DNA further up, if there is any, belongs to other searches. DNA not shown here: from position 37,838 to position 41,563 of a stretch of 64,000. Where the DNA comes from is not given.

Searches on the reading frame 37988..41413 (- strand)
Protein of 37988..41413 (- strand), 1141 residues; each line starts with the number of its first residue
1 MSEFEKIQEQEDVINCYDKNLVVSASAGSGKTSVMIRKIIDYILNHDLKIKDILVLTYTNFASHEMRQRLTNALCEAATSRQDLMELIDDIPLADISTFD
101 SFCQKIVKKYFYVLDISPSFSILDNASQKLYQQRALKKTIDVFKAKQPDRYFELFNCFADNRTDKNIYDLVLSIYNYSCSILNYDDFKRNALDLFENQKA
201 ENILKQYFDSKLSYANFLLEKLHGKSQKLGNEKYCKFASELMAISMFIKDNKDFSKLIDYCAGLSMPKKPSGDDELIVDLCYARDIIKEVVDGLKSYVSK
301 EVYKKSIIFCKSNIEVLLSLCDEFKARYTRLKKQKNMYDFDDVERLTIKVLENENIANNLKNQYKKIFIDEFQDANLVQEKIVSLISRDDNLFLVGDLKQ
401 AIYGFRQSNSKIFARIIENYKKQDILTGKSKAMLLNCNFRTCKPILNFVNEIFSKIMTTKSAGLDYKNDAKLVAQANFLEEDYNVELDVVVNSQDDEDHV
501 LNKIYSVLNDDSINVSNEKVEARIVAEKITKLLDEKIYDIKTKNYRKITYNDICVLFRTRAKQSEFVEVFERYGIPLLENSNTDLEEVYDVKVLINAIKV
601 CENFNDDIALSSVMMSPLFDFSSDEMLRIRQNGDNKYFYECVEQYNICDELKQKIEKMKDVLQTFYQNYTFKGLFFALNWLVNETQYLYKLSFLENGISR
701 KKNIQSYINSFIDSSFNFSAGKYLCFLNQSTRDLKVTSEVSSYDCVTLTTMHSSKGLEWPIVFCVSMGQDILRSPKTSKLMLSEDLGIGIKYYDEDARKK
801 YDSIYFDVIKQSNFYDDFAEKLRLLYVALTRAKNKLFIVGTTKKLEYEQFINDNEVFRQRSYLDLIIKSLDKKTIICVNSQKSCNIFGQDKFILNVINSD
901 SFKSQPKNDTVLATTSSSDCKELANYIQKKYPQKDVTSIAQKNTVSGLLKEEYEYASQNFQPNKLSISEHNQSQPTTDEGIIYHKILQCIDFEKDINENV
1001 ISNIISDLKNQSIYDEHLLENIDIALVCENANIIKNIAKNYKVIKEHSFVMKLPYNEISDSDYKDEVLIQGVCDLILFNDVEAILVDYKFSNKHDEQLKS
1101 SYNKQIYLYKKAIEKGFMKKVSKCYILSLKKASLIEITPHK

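Call 7: search_protein_families(library=pfam, proteins=[window:37988-41413:-], max_evalue=0.01)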
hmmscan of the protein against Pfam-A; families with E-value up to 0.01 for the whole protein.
window:37988-41413:- (1141 aa): 9 families
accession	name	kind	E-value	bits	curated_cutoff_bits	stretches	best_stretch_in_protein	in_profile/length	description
PF00580.27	UvrD-helicase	-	4.1e-53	181.3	23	1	8-420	3-270/271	UvrD/REP helicase N-terminal domain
PF13361.12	UvrD_C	-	1.9e-25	90.5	25.6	1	435-839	3-346/350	UvrD-like helicase C-terminal domain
PF13245.12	AAA_19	-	3.4e-15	56.8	25.1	1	15-406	8-134/134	AAA domain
PF13538.12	UvrD_C_2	-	3.9e-11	43.1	27.4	2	815-839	28-52/52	UvrD-like helicase C-terminal domain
PF01443.25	Viral_helicase1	-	3.8e-06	27.3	21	0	821-839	209-227/228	Viral superfamily 1 RNA helicase core domain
PF13087.12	AAA_12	-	6.6e-06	26.3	27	0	817-842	169-194/195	AAA domain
PF12705.13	PDDEXK_1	-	0.0023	18.4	22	1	1056-1124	120-184/247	PD-(D/E)XK nuclease superfamily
PF00270.35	DEAD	-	0.0027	17.9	26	1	10-73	4-68/167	DEAD/DEAH box helicase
PF14890.11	Intein_splicing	-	0.0084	16.4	35.8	0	511-548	24-61/155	Intein splicing domain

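Call 8: search_protein_families(library=ncbifam, proteins=[window:37988-41413:-], max_evalue=0.01)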
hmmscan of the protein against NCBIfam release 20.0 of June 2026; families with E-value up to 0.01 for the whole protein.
window:37988-41413:- (1141 aa): 12 families
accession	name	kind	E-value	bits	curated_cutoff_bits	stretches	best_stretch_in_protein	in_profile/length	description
TIGR02785.1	addA_Gpos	equivalog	7.5e-180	600.4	707.65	1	8-1136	4-1233/1234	helicase-exonuclease AddAB subunit AddA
TIGR02784.1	addA_alphas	equivalog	1.2e-74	252.3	860.75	2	96-1136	112-1137/1138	double-strand break repair helicase AddA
TIGR00609.1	recB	equivalog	7.1e-53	180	696.05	2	94-1089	113-1086/1175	exodeoxyribonuclease V subunit beta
TIGR01073.1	pcrA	equivalog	1.3e-50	172.5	911.2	3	319-461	164-301/725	DNA helicase PcrA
NF010485.0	PRK13909.1-2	equivalog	5.9e-44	150.5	650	2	95-849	99-712/909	RecB-like helicase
TIGR01074.1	rep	equivalog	1e-41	143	951.45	3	9-140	5-124/668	DNA helicase Rep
NF008743.0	PRK11773.1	equivalog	3.2e-38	131.6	965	3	8-139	12-130/720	DNA helicase II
TIGR01075.1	uvrD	equivalog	7.4e-36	123.7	1144.45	3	330-454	174-293/715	DNA helicase II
NF010487.0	PRK13909.1-4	equivalog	1.9e-35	122.4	759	2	19-614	5-538/924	RecB-like helicase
NF008172.0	PRK10919.1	equivalog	2.8e-25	88.6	1168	3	17-130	14-115/673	DNA helicase Rep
NF008276.0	PRK11054.1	equivalog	2.1e-21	76.1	543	3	10-75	202-266/684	DNA helicase IV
NF040841.1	AMEP412_fam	subfamily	0.0083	16.4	45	0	25-58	30-63/74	AMEP412 family response elicitor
